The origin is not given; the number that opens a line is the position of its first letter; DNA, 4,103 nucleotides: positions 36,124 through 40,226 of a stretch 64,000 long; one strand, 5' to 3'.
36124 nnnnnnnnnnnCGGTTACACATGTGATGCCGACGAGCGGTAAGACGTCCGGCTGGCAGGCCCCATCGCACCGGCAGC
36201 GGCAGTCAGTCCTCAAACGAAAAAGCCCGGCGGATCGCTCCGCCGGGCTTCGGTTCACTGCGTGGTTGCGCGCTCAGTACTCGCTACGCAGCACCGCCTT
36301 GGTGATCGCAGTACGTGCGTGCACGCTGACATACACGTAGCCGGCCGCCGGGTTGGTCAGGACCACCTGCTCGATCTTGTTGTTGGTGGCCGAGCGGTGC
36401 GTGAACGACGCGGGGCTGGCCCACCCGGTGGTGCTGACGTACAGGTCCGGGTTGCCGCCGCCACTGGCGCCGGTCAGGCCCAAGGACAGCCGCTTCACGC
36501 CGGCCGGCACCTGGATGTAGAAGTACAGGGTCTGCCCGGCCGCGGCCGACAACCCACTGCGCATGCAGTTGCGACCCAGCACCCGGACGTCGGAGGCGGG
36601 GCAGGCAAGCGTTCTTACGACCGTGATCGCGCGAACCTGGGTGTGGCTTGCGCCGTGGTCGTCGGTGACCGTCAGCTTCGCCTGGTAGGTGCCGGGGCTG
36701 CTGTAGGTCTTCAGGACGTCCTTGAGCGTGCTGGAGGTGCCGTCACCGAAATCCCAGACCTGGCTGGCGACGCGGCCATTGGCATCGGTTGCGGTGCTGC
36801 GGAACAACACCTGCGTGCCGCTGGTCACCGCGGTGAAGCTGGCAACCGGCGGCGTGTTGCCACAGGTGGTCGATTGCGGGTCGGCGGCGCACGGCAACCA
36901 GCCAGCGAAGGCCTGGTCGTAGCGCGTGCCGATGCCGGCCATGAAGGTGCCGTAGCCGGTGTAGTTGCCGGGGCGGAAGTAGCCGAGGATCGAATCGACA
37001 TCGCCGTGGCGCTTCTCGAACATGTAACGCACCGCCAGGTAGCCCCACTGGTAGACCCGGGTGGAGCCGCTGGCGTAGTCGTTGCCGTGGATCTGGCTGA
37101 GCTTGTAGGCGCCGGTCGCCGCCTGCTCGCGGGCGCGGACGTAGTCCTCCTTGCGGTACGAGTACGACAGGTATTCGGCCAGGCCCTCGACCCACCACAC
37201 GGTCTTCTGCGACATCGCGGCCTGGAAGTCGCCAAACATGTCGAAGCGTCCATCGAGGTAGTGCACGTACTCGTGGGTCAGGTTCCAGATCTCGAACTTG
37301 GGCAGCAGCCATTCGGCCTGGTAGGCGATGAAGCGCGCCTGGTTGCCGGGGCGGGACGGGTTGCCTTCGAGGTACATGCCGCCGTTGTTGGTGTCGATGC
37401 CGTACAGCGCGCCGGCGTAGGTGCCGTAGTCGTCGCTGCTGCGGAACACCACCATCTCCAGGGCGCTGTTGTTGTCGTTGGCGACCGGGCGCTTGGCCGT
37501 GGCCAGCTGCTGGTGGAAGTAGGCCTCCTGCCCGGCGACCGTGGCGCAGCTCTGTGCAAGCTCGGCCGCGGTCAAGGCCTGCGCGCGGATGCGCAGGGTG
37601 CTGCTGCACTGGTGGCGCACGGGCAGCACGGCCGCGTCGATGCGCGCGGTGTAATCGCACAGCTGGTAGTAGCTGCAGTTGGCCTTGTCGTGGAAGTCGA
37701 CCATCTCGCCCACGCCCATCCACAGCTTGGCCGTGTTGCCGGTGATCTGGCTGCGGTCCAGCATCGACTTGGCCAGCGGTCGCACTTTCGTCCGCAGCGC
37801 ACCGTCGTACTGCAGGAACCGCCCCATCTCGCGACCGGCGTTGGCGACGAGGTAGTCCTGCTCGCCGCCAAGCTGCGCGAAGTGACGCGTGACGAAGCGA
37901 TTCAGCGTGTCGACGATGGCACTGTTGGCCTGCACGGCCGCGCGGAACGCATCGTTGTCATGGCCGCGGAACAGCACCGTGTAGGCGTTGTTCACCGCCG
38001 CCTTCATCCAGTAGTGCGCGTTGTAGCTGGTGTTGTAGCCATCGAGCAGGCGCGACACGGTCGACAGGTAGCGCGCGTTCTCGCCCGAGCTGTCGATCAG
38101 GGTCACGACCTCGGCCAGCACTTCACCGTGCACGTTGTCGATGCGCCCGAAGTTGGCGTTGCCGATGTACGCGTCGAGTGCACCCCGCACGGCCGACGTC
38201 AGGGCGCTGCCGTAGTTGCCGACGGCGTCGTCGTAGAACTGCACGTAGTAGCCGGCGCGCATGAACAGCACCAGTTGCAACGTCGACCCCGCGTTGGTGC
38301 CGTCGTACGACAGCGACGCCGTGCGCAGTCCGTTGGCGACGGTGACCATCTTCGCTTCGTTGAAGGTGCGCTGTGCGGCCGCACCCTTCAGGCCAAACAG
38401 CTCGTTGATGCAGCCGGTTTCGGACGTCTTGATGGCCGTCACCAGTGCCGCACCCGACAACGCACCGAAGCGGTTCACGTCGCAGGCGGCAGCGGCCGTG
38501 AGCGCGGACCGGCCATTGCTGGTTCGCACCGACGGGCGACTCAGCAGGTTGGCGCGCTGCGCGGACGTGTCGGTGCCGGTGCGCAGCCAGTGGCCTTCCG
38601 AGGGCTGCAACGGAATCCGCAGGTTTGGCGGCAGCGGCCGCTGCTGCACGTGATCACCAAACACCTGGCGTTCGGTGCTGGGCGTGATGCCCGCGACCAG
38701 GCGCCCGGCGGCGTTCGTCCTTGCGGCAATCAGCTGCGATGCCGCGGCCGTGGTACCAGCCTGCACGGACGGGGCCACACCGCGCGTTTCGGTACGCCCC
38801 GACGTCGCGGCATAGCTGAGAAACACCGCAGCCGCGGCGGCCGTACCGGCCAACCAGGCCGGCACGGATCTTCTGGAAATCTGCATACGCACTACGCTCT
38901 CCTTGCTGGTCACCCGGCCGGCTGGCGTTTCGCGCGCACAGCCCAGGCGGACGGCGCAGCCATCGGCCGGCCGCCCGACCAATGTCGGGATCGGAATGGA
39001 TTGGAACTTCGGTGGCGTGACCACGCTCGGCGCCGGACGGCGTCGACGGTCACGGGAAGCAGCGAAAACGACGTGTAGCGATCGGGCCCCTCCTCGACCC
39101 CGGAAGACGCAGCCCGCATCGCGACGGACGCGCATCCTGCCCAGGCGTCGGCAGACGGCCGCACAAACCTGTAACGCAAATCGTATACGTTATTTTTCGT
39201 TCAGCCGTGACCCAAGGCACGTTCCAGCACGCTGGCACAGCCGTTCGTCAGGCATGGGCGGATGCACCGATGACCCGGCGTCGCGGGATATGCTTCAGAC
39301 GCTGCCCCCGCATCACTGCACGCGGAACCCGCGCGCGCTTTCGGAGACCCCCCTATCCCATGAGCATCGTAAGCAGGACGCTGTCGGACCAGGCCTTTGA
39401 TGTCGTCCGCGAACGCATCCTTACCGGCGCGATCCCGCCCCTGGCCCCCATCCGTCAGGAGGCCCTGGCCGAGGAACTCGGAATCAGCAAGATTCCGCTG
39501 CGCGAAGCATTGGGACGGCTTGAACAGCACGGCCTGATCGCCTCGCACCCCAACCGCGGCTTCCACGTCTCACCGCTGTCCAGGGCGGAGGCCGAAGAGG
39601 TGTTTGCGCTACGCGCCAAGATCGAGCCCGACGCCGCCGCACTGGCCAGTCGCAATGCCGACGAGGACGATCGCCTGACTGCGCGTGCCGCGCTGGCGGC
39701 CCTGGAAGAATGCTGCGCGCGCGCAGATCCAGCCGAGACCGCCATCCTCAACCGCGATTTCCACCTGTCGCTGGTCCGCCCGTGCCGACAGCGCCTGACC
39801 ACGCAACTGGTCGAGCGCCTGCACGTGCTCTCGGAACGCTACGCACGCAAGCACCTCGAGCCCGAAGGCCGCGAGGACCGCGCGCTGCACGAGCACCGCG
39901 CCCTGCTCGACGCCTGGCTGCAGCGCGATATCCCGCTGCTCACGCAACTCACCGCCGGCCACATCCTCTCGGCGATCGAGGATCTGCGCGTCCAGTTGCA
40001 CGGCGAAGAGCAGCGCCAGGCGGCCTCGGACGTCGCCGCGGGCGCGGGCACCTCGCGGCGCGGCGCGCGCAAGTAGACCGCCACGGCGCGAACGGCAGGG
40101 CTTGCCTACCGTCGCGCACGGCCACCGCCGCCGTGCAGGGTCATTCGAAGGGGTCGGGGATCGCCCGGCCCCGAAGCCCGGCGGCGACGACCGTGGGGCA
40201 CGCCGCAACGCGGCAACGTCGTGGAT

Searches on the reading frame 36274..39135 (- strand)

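Call 4: search_protein_families(library=pfam, proteins=[window:36274-39135:-], max_evalue=0.01)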
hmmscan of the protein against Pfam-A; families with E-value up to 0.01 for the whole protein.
window:36274-39135:- (953 aa): 5 families
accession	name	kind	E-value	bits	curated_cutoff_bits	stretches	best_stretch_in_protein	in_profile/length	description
PF01752.23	Peptidase_M9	-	6.1e-118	393.7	26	1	459-746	2-289/289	Collagenase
PF08453.16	Peptidase_M9_N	-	1.5e-61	207.8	23.9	1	218-397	1-181/183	Peptidase family M9 N-terminal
PF18911.6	PKD_4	-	3.5e-18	65.9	27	1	760-839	1-85/85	PKD domain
PF00801.26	PKD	-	5.2e-11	42.8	23.5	1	767-836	8-78/80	PKD domain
PF04151.21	PPC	-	1.1e-08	36.2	25.9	1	869-939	2-69/70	Bacterial pre-peptidase C-terminal domain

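Call 5: search_protein_families(library=ncbifam, proteins=[window:36274-39135:-], max_evalue=0.01)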
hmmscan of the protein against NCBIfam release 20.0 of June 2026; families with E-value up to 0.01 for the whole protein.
window:36274-39135:- (953 aa): 3 families
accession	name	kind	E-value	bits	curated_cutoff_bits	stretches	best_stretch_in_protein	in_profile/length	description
NF047656.1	ColgnaseColALepto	equivalog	4.3e-32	111.1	1550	1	215-667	103-553/880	collagenase ColA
NF033876.2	flagella_HExxH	equivalog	3.9e-05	23.3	205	1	620-725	134-219/384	flagellinolysin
TIGR00864.1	PCC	subfamily_domain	7.9e-05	19.2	1861.4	1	785-852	1421-1490/2700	polycystin cation channel protein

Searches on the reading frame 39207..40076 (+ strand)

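Call 4: search_protein_families(library=pfam, proteins=[window:39207-40076:+], max_evalue=0.01)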
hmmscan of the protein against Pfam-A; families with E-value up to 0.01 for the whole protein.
window:39207-40076:+ (289 aa): 5 families
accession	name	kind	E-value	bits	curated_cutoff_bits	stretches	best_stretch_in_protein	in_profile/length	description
PF07729.17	FCD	-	2.7e-21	76.7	24.3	1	131-253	1-123/125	FCD domain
PF00392.27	GntR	-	2.9e-14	52.9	27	1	60-121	2-64/64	Bacterial regulatory proteins, gntR family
PF13412.12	HTH_24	-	0.00073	19.5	21.9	1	82-111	18-47/48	Winged helix-turn-helix DNA-binding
PF13545.12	HTH_Crp_2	-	0.0018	18.6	27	1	81-117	22-57/70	Crp-like helix-turn-helix domain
PF25213.1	HVO_A0261_N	-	0.0027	18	35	0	80-140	23-82/86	HVO_A0261 N-terminal domain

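Call 5: search_protein_families(library=ncbifam, proteins=[window:39207-40076:+], max_evalue=0.01)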
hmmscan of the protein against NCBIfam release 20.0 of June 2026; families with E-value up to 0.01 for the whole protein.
window:39207-40076:+ (289 aa): 11 families
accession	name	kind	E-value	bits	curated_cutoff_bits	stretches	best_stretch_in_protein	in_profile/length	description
TIGR03338.1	phnR_burk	equivalog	2.3e-22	79.6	271.5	1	62-253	15-206/212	phosphonate utilization associated transcriptional regulator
NF008576.0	PRK11534.1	equivalog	1.6e-14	54.1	218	1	60-266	9-223/225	DNA-binding transcriptional regulator CsiR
NF008504.0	PRK11414.1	equivalog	5.2e-12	46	225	1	62-207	15-160/221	GntR family transcriptional regulator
NF007741.0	PRK10421.1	equivalog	5.9e-06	25.9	311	1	54-122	3-72/262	transcriptional regulator LldR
NF052282.1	PLP_TF_PdxR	equivalog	1.2e-05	24.6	320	1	60-138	3-77/448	MocR-like pyridoxine biosynthesis transcription factor PdxR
TIGR03337.1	phnR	equivalog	0.00059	19.6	296.75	1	67-123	10-67/231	phosphonate utilization transcriptional regulator PhnR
NF007442.0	PRK09990.1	equivalog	0.0006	19.3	301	0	69-210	21-183/256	transcriptional regulator GlcC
NF008273.0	PRK11050.1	equivalog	0.0012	18.5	153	1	82-131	55-104/156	manganese-binding transcriptional regulator MntR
TIGR02018.2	his_ut_repres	equivalog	0.0021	17.5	220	1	66-140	7-83/226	histidine utilization transcriptional repressor HutC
NF003011.0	PRK03837.1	subfamily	0.0039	16.8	260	0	131-244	106-217/241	transcriptional regulator NanR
NF012025.0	PRK15481.1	equivalog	0.0062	15.2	573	0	53-129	2-78/432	MocR-like B6 salvage transcription factor PtsJ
